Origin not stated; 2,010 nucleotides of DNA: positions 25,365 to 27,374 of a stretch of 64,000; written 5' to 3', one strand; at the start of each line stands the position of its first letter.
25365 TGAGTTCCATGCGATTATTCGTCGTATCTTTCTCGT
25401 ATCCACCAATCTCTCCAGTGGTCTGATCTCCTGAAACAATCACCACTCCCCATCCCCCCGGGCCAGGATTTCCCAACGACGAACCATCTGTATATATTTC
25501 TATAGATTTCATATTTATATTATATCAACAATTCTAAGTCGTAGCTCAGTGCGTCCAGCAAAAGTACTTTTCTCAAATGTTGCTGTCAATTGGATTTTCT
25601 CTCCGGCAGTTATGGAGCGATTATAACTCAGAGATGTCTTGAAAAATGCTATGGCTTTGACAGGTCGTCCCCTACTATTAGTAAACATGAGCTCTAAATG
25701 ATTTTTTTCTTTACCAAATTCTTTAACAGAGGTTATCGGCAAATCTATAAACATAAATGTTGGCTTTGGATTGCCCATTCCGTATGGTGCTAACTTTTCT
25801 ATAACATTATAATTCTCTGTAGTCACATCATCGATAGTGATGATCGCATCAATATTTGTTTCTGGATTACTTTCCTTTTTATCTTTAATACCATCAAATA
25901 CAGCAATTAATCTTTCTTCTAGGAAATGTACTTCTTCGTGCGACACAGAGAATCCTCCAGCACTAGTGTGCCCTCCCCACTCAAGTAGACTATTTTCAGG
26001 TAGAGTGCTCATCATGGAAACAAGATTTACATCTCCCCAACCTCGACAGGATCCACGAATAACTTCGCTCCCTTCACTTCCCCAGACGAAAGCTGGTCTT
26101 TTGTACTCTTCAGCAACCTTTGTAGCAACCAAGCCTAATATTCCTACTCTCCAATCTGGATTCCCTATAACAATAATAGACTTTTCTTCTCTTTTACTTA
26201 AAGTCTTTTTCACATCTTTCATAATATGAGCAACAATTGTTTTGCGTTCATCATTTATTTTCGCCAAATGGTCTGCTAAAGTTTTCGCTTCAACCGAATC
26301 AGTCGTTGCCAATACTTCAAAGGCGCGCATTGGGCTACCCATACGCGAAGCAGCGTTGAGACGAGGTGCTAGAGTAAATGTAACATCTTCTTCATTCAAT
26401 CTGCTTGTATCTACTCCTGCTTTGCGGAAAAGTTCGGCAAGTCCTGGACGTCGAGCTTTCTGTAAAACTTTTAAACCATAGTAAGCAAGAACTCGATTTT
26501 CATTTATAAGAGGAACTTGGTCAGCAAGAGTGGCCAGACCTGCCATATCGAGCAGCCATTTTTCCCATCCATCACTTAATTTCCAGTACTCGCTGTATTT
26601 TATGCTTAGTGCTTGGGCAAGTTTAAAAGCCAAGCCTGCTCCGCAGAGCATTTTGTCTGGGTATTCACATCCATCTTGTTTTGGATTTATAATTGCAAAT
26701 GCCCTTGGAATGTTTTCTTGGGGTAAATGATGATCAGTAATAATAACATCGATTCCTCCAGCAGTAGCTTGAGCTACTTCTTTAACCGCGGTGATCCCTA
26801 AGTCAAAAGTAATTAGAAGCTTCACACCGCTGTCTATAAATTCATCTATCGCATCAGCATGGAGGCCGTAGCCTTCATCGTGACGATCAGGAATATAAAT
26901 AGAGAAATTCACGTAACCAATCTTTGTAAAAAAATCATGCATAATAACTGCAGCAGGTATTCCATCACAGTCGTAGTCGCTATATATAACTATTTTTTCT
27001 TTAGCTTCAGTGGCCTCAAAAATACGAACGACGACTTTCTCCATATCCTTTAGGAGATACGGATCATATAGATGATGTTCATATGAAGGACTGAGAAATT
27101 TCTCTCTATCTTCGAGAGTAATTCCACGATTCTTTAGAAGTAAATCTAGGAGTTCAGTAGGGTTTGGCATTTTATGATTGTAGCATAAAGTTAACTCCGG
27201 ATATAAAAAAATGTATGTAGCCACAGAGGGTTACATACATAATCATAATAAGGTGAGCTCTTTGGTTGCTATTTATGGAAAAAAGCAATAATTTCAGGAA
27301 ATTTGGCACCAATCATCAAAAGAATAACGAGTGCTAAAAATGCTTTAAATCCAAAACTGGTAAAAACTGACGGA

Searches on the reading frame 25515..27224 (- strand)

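Call 90: search_protein_families(library=pfam, proteins=[window:25515-27224:-], max_evalue=0.00001)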
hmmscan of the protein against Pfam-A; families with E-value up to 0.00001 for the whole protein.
window:25515-27224:- (569 aa): 3 families
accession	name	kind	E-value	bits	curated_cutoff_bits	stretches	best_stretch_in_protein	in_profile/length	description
PF01368.27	DHH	-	2.9e-23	82.9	28.1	1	77-210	1-106/125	DHH family, N-terminal domain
PF17768.7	RecJ_OB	-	5.5e-23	81.5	27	1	458-567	1-107/107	RecJ OB domain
PF02272.25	DHHA1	-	7.7e-06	26.7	25.9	0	350-435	4-92/102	DHHA1 domain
